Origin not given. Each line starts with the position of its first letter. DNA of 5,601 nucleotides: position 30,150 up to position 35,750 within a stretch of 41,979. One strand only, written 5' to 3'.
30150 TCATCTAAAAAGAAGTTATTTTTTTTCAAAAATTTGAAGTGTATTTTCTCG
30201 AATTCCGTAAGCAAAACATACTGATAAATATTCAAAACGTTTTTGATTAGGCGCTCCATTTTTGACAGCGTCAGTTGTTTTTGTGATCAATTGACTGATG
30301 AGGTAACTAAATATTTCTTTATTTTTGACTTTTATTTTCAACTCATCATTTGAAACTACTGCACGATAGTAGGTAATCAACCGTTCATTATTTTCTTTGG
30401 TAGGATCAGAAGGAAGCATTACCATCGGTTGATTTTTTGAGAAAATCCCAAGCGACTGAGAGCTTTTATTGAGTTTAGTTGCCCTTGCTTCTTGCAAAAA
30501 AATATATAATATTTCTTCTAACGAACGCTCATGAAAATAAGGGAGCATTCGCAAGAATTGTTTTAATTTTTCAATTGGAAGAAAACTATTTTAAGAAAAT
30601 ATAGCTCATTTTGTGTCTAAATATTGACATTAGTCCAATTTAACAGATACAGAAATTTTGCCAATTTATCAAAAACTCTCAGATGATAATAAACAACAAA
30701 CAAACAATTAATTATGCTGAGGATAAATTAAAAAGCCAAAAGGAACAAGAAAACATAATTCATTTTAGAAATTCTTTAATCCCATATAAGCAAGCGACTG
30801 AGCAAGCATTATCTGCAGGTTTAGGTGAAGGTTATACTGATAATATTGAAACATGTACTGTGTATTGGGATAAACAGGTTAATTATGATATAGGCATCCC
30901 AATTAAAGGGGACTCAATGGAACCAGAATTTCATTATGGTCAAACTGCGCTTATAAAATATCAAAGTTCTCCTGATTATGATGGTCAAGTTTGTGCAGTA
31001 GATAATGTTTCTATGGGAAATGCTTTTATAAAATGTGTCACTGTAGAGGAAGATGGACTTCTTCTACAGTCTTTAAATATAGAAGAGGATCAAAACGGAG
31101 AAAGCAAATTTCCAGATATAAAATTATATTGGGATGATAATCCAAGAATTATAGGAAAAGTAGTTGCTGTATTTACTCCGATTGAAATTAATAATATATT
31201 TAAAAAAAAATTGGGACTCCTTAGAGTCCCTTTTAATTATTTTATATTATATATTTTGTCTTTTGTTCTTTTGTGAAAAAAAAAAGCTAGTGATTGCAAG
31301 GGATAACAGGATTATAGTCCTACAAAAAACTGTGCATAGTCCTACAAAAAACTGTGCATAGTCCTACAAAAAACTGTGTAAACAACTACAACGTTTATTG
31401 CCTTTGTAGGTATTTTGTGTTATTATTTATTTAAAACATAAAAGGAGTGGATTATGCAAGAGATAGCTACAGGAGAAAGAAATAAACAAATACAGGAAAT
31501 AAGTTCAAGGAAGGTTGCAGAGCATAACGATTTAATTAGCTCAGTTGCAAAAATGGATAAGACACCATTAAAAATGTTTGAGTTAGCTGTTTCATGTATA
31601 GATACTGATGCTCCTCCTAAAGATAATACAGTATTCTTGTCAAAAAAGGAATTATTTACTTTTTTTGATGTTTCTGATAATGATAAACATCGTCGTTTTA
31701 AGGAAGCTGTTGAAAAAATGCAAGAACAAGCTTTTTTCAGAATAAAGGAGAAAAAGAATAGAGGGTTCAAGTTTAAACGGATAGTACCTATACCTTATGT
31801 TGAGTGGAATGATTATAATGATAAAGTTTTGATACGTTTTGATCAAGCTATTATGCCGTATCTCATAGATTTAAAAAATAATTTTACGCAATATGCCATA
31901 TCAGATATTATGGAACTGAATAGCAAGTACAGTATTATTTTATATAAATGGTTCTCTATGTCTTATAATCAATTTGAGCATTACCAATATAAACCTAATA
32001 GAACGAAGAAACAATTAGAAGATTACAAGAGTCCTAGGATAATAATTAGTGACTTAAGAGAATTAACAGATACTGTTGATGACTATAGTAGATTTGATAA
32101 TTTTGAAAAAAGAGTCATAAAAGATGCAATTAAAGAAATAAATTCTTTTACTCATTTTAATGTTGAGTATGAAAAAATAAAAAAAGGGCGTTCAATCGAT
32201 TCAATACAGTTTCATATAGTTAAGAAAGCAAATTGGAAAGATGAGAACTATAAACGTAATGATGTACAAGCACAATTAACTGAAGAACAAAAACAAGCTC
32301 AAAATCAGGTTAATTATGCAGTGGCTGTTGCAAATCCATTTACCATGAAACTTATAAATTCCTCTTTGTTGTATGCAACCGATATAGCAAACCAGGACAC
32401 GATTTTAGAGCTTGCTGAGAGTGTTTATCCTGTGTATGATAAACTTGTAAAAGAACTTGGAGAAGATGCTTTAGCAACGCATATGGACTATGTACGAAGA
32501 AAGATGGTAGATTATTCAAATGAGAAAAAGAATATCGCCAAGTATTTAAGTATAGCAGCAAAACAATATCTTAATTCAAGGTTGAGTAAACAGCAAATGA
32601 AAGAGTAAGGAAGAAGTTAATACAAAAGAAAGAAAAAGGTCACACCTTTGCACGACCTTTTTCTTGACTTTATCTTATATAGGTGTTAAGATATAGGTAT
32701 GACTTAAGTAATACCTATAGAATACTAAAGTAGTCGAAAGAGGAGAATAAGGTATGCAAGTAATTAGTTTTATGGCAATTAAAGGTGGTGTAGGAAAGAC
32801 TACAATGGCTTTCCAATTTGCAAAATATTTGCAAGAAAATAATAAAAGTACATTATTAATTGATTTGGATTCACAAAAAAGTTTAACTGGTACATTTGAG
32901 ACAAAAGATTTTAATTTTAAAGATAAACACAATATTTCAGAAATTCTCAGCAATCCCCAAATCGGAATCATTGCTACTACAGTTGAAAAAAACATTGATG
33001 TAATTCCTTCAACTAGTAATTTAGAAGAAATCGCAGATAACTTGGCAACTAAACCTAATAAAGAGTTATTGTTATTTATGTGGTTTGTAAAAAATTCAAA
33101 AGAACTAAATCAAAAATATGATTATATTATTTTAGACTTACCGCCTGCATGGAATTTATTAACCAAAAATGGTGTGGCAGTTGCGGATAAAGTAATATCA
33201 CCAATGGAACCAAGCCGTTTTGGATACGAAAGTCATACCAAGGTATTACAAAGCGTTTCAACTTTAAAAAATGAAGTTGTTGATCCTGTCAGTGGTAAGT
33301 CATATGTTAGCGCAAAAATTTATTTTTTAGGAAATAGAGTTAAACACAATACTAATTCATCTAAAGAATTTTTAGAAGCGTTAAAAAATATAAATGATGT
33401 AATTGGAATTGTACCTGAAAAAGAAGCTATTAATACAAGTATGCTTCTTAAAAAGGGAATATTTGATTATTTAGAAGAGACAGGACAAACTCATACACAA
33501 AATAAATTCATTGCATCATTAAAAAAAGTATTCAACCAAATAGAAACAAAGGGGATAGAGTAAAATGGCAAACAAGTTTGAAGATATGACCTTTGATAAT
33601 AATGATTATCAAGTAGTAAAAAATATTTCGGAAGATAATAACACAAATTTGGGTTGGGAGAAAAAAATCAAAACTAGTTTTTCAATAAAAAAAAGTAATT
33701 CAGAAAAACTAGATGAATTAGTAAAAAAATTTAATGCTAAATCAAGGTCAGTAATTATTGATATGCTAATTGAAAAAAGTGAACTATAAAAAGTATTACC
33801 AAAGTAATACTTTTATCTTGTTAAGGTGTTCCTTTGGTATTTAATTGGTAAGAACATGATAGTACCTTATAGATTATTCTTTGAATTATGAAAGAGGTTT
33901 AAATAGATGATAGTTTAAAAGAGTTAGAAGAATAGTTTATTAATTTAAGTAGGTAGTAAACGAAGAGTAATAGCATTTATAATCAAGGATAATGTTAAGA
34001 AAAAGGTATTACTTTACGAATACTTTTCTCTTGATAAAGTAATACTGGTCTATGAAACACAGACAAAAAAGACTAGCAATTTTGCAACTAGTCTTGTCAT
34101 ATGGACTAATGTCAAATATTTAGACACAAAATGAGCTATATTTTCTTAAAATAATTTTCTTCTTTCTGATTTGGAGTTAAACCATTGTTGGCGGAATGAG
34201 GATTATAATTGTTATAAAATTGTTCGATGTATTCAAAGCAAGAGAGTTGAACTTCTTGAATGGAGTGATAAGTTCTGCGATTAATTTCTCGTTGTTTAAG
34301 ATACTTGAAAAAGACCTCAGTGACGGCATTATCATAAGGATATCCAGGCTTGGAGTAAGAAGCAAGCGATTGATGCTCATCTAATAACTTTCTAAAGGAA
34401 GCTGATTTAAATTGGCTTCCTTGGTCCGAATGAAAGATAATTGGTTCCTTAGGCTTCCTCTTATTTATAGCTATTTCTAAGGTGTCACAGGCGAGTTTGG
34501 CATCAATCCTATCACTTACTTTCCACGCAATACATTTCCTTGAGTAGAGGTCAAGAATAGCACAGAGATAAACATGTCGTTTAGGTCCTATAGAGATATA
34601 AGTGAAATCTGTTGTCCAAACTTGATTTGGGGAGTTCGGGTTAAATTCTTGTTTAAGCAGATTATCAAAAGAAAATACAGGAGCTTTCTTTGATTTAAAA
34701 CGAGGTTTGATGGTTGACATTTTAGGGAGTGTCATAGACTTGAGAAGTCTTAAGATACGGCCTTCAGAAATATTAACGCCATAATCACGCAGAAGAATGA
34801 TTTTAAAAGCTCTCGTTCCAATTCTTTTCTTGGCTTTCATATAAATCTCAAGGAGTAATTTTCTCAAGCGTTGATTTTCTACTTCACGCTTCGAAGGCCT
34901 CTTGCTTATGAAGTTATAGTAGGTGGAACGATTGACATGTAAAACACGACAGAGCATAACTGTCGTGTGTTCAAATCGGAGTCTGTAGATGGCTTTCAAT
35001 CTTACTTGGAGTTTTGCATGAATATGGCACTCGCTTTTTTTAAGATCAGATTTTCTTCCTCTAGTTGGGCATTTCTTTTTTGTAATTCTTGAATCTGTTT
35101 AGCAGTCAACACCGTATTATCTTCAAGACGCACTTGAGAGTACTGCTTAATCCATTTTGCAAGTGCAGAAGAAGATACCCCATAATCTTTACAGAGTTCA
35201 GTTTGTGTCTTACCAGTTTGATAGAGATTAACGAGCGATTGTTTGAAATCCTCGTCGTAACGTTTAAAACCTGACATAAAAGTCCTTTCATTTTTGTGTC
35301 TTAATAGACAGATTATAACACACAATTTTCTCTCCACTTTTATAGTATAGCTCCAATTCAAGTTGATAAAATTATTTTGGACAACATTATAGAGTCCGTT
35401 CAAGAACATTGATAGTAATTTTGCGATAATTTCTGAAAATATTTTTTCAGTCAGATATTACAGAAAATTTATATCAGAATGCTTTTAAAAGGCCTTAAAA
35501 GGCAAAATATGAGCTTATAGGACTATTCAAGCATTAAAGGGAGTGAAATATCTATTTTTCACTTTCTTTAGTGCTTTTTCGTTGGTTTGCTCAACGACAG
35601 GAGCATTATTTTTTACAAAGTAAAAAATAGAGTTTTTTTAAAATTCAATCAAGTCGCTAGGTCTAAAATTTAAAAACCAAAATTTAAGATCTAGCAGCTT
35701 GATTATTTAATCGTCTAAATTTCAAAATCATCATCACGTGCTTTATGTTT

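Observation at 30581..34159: Replication/partition module bracketed by 58-bp inverted copies of an IS3 terminus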

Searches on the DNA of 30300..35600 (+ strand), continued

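Call 19: get_annotated_region(hit=H162, flank=6000)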
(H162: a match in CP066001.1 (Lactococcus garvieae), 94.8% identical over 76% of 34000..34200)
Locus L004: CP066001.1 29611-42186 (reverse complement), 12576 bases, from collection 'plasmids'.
description: Lactococcus garvieae strain FDAARGOS_1002 plasmid unnamed2, complete sequence
organism: Lactococcus garvieae (NCBI taxid 1363)
taxonomy: Bacteria; Bacillota; Bacilli; Lactobacillales; Streptococcaceae; Lactococcus; Lactococcus garvieae
host: -; source: -; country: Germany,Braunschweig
typing (MOB-suite, as given by PLSDB): non-mobilizable; replicon rep_cluster_667
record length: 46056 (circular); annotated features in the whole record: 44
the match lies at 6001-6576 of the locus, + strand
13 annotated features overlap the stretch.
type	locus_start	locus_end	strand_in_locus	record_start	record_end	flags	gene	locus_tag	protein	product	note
CDS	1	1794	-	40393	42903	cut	-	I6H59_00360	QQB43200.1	hypothetical protein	-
CDS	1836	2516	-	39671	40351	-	-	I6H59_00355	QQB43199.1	IS6 family transposase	-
CDS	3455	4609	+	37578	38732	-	-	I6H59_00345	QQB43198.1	RepB family plasmid replication initiator protein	-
CDS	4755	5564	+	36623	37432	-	-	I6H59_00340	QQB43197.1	ParA family protein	-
CDS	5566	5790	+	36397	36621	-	-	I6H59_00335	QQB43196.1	hypothetical protein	-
CDS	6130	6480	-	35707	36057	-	-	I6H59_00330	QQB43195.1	hypothetical protein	-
CDS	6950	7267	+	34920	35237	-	-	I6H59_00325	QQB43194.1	helix-turn-helix transcriptional regulator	-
CDS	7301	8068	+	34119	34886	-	-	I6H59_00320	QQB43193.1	polysaccharide biosynthesis protein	-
CDS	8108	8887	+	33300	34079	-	-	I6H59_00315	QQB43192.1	polysaccharide biosynthesis protein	-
CDS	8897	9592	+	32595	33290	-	-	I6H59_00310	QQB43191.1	polysaccharide biosynthesis tyrosine autokinase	-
CDS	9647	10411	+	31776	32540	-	-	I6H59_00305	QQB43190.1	tyrosine protein phosphatase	-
CDS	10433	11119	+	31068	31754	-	-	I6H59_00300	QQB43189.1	sugar transferase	-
CDS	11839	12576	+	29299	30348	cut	-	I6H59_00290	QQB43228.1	GDP-mannose 4,6-dehydratase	-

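Call 22: get_annotated_region(hit=H13, flank=4000)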
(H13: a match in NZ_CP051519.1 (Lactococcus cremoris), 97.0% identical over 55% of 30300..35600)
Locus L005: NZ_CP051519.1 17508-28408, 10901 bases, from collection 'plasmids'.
description: Lactococcus cremoris strain F plasmid pScrF52, complete sequence
organism: Lactococcus cremoris (NCBI taxid 1359)
taxonomy: Bacteria; Bacillota; Bacilli; Lactobacillales; Streptococcaceae; Lactococcus; Lactococcus cremoris
host: -; source: cell culture; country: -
typing (MOB-suite, as given by PLSDB): mobilizable; replicon rep_cluster_667; relaxase MOBQ
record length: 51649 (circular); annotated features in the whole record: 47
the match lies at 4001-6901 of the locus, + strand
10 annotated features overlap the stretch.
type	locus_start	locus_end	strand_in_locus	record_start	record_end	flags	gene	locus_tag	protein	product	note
CDS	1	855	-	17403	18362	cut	oppB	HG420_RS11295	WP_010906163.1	murein tripeptide/oligopeptide ABC transporter permease OppB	-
CDS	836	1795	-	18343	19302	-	oppF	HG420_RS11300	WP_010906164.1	murein tripeptide/oligopeptide ABC transporter ATP-binding protein OppF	-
CDS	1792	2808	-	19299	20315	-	oppD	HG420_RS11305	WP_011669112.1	murein tripeptide/oligopeptide ABC transporter ATP-binding protein OppD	-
CDS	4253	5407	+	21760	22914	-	-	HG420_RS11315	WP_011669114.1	RepB family plasmid replication initiator protein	GO:0006270 - DNA replication initiation [Evidence IEA]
CDS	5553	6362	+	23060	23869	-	-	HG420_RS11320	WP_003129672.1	ParA family protein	-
CDS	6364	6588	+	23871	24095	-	-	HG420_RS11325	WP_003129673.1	hypothetical protein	-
CDS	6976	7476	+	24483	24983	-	-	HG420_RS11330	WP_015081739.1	hypothetical protein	-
CDS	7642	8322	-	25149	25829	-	-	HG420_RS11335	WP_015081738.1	IS6-like element ISS1S family transposase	GO:0006313 - DNA transposition [Evidence IEA]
CDS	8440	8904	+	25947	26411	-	-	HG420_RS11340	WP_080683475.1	competence protein CoiA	-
CDS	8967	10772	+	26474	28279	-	pepF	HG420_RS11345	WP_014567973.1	oligoendopeptidase F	GO:0006508 - proteolysis [Evidence IEA]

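Call 23: get_annotated_region(hit=H1, flank=4000)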
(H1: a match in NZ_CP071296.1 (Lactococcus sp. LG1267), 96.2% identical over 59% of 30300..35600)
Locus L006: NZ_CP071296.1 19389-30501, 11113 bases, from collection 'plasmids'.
description: Lactococcus sp. LG1267 plasmid pLG1267-optrA, complete sequence
organism: Lactococcus sp. LG1267 (NCBI taxid 2816910)
taxonomy: Bacteria; Bacillota; Bacilli; Lactobacillales; Streptococcaceae; Lactococcus; Lactococcus sp. LG1267
host: -; source: Homo sapiens,mixed culture,Human feces; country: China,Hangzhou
typing (MOB-suite, as given by PLSDB): mobilizable; replicon rep_cluster_667; relaxase MOBP,MOB_Unknown
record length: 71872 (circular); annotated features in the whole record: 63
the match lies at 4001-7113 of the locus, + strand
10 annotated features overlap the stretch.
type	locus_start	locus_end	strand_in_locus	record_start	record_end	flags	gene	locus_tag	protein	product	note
CDS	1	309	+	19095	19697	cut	-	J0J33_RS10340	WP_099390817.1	protein adenylyltransferase Fic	-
CDS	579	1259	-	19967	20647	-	-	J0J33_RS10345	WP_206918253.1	IS6 family transposase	-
CDS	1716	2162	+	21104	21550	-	mobC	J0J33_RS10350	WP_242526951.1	plasmid mobilization relaxosome protein MobC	-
CDS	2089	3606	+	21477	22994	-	-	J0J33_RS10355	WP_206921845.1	relaxase/mobilization nuclease domain-containing protein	-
CDS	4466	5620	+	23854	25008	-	-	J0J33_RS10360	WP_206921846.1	RepB family plasmid replication initiator protein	GO:0006270 - DNA replication initiation [Evidence IEA]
CDS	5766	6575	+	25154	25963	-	-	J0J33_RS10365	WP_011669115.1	ParA family protein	-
CDS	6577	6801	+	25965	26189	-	-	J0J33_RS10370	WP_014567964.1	hypothetical protein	-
CDS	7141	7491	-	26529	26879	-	-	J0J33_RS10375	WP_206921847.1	hypothetical protein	-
CDS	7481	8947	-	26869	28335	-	-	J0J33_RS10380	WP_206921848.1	Y-family DNA polymerase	-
CDS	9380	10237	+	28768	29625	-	-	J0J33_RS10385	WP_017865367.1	AraC family transcriptional regulator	-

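Call 24: get_annotated_region(hit=H3, flank=4000)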
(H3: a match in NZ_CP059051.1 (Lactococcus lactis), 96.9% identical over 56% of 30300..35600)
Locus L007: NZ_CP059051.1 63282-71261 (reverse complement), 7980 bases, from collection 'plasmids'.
description: Lactococcus lactis strain N8 plasmid pLLN8-2, complete sequence
organism: Lactococcus lactis (NCBI taxid 1358)
taxonomy: Bacteria; Bacillota; Bacilli; Lactobacillales; Streptococcaceae; Lactococcus; Lactococcus lactis
host: -; source: cell culture,Cheese product; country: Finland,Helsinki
typing (MOB-suite, as given by PLSDB): non-mobilizable; replicon rep_cluster_667
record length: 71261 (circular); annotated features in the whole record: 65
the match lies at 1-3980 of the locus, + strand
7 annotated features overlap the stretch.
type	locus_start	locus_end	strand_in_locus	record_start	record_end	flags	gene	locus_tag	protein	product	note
CDS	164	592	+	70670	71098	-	-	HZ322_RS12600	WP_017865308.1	hypothetical protein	-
CDS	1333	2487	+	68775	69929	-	-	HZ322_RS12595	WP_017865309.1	RepB family plasmid replication initiator protein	GO:0006270 - DNA replication initiation [Evidence IEA]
CDS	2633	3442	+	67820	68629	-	-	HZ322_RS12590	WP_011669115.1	ParA family protein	-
CDS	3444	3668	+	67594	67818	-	-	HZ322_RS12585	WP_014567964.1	hypothetical protein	-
CDS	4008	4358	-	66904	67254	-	-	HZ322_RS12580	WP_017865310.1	hypothetical protein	-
CDS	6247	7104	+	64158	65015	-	-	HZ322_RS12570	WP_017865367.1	AraC family transcriptional regulator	-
CDS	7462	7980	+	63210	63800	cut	-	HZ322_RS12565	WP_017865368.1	site-specific integrase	-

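Call 34: search_dna_similar(query=window:35230-35600:+, collection=plasmids, mode=distant, max_rows=30)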
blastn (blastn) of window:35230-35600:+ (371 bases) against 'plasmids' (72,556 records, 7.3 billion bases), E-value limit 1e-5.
Records with a match: 417; places in all: 644; records where one place covers at least 80% of the query: 0.
Best place of each record, by identity: >=99% 64; 95-99% 125; 90-95% 72; 80-90% 145; 60-80% 11.
By first word of the organism name: Lactococcus 404; Enterococcus 10; Streptococcus 2; Limosilactobacillus 1.
By predicted mobility (MOB-suite, as given by PLSDB): mobilizable 325; non-mobilizable 59; conjugative 33.
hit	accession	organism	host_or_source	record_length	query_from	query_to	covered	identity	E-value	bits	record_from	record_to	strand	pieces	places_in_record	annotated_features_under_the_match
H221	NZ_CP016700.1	Lactococcus lactis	Single cell,Dairy fermentation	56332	83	371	78%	96.2%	2e-130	472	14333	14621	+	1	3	none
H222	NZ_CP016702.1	Lactococcus lactis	Single cell,Dairy fermentation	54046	89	371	76%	97.9%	3e-134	484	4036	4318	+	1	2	none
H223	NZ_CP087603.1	Lactococcus lactis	Cell culture,Raw cow milk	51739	89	371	76%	97.9%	3e-134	484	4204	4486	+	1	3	none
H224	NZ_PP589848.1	Lactococcus sp.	Bacterial culture,Dairy environment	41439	1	371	69%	97.3%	3e-53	430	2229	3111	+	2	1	hypothetical protein (x2)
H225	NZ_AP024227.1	Lactococcus cremoris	-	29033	125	371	67%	97.6%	1e-114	419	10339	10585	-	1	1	none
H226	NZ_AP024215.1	Lactococcus cremoris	-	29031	125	371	67%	97.6%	1e-114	419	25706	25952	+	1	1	none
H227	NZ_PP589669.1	Lactococcus sp.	Bacterial culture,Dairy environment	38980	125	371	67%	97.6%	1e-114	419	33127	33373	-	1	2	hypothetical protein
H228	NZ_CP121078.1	Lactococcus cremoris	Single cell,Dairy fermentation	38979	125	371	67%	97.6%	1e-114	419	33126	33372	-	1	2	none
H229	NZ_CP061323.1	Lactococcus lactis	butter,butter starter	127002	1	371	66%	97.1%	5e-56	408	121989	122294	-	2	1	none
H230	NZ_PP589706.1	Lactococcus sp.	Bacterial culture,Dairy environment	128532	1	371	66%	97.1%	5e-56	408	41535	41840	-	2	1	none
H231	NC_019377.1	Lactococcus cremoris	-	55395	1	371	65%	97.1%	2e-55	409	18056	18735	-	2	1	hypothetical protein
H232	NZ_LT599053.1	Lactococcus lactis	-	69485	139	371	63%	96.2%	4e-102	379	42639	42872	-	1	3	none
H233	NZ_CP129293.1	Lactococcus lactis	Food Material,Mixed Culture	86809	139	371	63%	96.2%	4e-102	379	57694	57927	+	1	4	none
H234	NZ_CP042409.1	Lactococcus lactis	cell culture,kimchi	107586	139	371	63%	95.7%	1e-101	376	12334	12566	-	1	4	none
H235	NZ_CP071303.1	Lactococcus sp. LG606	Homo sapiens,mixed culture,Human feces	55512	139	371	63%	95.7%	1e-101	376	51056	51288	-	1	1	none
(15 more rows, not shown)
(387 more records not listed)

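Call 38: get_annotated_region(hit=H222, flank=4500)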
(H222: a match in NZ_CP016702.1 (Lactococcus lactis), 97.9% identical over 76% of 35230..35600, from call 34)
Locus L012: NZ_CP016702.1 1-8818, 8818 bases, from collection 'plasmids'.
description: Lactococcus lactis subsp. lactis strain 275 plasmid p275D, complete sequence
organism: Lactococcus lactis (NCBI taxid 1360)
taxonomy: Bacteria; Bacillota; Bacilli; Lactobacillales; Streptococcaceae; Lactococcus; Lactococcus lactis
host: -; source: Single cell,Dairy fermentation; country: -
typing (MOB-suite, as given by PLSDB): conjugative; replicon rep_cluster_633; relaxase MOB_Unknown; mating-pair formation MPF_T
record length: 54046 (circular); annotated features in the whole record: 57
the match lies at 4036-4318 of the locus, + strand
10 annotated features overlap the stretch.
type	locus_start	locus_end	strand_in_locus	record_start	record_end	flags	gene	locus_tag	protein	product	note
CDS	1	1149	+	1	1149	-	-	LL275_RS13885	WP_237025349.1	replication initiator protein A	-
CDS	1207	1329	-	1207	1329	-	-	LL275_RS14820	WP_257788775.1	hypothetical protein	-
CDS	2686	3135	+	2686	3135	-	-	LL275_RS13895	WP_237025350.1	helix-turn-helix transcriptional regulator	-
CDS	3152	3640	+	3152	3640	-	-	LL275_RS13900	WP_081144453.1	hypothetical protein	-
CDS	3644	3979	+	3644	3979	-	-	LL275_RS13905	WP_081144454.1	hypothetical protein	-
CDS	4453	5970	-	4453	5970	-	-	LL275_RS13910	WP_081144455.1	relaxase/mobilization nuclease domain-containing protein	-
CDS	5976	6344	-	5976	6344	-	mobC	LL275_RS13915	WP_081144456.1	plasmid mobilization relaxosome protein MobC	-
CDS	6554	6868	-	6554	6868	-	-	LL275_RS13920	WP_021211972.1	hypothetical protein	-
CDS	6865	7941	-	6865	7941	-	-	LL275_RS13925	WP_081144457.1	ArdC-like ssDNA-binding domain-containing protein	-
CDS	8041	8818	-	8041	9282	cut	-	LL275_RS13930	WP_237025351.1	conjugal transfer protein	-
